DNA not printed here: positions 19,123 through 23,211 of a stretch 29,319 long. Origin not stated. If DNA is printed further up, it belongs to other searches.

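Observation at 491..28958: About 12-fold over-representation of GGATCC at quasi-regular ~1 kb spacing, with no GATC outside (G)GATC(C)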

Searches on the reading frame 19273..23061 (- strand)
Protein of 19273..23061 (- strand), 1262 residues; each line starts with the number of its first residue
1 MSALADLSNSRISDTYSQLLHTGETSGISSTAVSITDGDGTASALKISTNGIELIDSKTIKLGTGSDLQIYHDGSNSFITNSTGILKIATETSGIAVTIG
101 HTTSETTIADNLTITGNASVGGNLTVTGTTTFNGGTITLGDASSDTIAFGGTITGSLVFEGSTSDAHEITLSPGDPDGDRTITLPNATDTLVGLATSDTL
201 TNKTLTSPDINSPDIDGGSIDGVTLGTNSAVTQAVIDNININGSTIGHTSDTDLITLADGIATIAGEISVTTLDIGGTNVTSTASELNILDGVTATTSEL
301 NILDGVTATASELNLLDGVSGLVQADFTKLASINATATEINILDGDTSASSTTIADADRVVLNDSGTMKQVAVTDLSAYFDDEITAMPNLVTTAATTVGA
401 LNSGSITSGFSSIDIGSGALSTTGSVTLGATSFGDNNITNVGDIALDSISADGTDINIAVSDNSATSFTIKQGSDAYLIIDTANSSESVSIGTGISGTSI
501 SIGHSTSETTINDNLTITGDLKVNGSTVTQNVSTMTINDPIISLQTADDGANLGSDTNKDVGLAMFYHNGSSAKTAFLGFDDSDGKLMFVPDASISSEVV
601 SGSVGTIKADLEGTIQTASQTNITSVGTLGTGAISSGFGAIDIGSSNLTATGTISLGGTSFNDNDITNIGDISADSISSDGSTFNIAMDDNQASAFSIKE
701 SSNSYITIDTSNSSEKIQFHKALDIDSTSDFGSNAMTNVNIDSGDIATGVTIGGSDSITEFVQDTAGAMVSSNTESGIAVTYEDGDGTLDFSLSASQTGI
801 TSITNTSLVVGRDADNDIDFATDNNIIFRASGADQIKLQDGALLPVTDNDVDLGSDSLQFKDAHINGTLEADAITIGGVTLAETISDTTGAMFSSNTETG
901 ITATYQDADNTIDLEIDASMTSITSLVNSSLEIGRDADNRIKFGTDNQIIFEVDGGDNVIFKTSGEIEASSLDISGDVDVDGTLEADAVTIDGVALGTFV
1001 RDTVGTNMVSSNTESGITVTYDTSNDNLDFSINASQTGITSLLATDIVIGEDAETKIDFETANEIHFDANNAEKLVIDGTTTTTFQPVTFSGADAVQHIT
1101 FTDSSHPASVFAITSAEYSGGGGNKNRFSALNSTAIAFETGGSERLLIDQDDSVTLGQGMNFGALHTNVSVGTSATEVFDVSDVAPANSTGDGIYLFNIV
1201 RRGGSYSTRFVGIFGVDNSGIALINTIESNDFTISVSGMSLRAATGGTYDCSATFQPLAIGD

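Call 7: search_protein_families(library=phrogs, proteins=[window:19273-23061:-], max_evalue=0.001)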
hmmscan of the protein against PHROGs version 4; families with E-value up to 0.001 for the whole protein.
window:19273-23061:- (1262 aa): 0 families

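Call 75: find_homologous_proteins(query=window:19273-23061:-, max_evalue=1e-50)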
Query window:19273-23061:- (1262 aa): 4200 proteins with E <= 1e-50 among 8000 candidates; the best 120 are listed.
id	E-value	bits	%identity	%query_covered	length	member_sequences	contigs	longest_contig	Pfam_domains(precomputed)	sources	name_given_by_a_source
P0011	0.0e+0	2546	100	100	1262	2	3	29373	-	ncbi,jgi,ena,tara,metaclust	tara:strand:- start:3632 stop:7420 length:3789 start_codon:yes stop_codon:yes gene_type:complete|met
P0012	0.0e+0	2021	95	85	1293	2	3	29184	-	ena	-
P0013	0.0e+0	1514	63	76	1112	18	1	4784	-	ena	-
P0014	0.0e+0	1482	85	41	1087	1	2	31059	-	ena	-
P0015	0.0e+0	1480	85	41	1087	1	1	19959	-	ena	-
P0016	0.0e+0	1474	85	41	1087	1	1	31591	-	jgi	-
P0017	0.0e+0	1463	85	41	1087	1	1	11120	-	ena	-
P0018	0.0e+0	1296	86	60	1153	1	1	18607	-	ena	-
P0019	0.0e+0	1295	86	60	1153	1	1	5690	-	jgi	jgi:hypothetical protein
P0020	0.0e+0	1285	91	26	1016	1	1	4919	-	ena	-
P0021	0.0e+0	1282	91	26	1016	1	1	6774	-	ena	-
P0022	0.0e+0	1254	72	58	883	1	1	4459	-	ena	-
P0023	0.0e+0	1243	84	29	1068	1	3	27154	-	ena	-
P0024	0.0e+0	1243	88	41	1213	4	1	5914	-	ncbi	-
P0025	0.0e+0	1242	84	29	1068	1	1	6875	-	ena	-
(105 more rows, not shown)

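Call 76: find_encoding_contigs(protein=P0012, flank=10000, max_places=6)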
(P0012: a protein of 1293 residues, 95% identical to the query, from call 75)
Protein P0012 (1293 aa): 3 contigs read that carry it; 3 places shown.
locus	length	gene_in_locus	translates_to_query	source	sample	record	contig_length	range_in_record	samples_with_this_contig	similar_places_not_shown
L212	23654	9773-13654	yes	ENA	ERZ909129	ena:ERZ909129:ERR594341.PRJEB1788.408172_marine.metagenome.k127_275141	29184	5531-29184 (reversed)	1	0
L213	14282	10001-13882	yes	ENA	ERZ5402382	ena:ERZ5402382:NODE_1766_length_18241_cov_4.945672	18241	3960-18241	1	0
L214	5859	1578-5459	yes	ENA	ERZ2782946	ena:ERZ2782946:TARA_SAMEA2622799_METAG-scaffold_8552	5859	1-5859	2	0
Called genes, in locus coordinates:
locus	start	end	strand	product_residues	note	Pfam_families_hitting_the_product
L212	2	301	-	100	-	?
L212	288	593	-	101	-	-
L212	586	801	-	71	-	PF14090:HTH_39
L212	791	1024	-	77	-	-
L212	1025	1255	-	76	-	-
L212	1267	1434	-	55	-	-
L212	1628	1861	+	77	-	-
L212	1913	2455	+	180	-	PF02195:ParB_N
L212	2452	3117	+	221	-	PF25680:Mom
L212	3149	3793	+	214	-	-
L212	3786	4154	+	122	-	PF18932:DUF5681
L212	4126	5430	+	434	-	PF03237:Terminase_6N, PF05127:NAT10_TcmA_helicase (weak), PF17288:Terminase_3C (faint)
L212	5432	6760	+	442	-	-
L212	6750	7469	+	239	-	-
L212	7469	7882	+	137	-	-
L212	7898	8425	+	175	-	-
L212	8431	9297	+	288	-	PF25209:Phage_capsid_4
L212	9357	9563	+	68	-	-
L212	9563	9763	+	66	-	PF09723:Zn_ribbon_8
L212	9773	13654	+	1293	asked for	-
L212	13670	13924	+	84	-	-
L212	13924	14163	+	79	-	-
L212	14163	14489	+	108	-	-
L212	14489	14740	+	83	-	PF19141:DUF5824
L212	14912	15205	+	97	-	-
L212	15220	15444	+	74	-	-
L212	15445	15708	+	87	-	-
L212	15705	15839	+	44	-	-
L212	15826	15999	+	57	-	-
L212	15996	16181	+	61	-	-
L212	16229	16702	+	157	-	PF05838:Glyco_hydro_108, PF09374:PG_binding_3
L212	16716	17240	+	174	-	-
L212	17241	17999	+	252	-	PF00149:Metallophos (weak), PF12850:Metallophos_2 (faint)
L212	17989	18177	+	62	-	-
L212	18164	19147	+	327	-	-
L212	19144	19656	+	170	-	-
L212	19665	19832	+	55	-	-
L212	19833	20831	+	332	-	-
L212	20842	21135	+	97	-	-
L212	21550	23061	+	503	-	-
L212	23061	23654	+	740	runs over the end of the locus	-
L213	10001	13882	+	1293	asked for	-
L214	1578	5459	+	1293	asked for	-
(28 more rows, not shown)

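Call 99: search_protein_families(library=padloc, proteins=[L212:3149-3793:+], max_evalue=0.01)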
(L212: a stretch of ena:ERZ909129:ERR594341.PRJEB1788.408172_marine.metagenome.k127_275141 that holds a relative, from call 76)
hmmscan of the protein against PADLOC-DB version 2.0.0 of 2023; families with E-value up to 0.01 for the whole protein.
L212:3149-3793:+ (214 aa): 2 families
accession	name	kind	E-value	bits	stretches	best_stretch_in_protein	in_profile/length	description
PDLC03378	MTase_II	-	0.00022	18.6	1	16-77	33-91/344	Type II methyltransferase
PDLC03234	MTase_II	-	0.001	16.4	1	16-78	35-96/375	Type II methyltransferase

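Call 100: search_protein_families(library=pfam, proteins=[L212:3149-3793:+], max_evalue=1)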
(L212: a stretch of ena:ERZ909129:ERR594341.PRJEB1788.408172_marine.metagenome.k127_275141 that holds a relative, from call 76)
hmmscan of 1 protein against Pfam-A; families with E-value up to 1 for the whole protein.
L212:3149-3793:+ (214 aa): 1 family
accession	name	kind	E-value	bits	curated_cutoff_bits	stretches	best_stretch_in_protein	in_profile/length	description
PF00145.23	DNA_methylase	-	0.014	15.3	22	1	13-71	28-79/324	C-5 cytosine-specific DNA methylase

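Call 101: search_protein_families(library=phrogs, proteins=[L212:3149-3793:+], max_evalue=0.01)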
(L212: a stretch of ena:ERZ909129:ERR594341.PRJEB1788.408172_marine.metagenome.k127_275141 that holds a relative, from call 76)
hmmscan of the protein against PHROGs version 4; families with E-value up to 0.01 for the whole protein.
L212:3149-3793:+ (214 aa): 5 families
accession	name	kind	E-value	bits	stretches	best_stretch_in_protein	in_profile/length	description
phrog_757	-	other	3.7e-29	102.5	1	2-202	18-216/247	DNA methyltransferase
phrog_2882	-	other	8e-12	46.1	1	92-210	145-254/262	DNA methyltransferase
phrog_116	-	other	8.8e-05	22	1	27-70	248-287/779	DNA methyltransferase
phrog_363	-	other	0.00022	21.5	1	2-122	57-170/327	DNA methyltransferase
phrog_5999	-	other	0.00094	20.2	1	35-75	51-90/109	DNA methyltransferase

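Call 102: search_solved_structures(query=L212:3149-3793:+, max_evalue=1, show_alignments=2)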
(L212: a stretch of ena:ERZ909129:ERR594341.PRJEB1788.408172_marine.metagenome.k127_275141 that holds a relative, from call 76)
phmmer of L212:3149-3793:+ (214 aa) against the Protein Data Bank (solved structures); distinct sequences matched with E-value up to 1: 3.
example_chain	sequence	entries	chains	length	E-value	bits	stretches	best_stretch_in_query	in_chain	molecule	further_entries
5o4u_A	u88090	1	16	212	0.09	15.6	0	3-114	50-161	Flagellin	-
4f3s_A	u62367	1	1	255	0.42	13.4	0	87-139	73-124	Putative periplasmic binding protein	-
4dz1_A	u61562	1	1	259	0.54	13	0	87-139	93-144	DalS D-Alanine transporter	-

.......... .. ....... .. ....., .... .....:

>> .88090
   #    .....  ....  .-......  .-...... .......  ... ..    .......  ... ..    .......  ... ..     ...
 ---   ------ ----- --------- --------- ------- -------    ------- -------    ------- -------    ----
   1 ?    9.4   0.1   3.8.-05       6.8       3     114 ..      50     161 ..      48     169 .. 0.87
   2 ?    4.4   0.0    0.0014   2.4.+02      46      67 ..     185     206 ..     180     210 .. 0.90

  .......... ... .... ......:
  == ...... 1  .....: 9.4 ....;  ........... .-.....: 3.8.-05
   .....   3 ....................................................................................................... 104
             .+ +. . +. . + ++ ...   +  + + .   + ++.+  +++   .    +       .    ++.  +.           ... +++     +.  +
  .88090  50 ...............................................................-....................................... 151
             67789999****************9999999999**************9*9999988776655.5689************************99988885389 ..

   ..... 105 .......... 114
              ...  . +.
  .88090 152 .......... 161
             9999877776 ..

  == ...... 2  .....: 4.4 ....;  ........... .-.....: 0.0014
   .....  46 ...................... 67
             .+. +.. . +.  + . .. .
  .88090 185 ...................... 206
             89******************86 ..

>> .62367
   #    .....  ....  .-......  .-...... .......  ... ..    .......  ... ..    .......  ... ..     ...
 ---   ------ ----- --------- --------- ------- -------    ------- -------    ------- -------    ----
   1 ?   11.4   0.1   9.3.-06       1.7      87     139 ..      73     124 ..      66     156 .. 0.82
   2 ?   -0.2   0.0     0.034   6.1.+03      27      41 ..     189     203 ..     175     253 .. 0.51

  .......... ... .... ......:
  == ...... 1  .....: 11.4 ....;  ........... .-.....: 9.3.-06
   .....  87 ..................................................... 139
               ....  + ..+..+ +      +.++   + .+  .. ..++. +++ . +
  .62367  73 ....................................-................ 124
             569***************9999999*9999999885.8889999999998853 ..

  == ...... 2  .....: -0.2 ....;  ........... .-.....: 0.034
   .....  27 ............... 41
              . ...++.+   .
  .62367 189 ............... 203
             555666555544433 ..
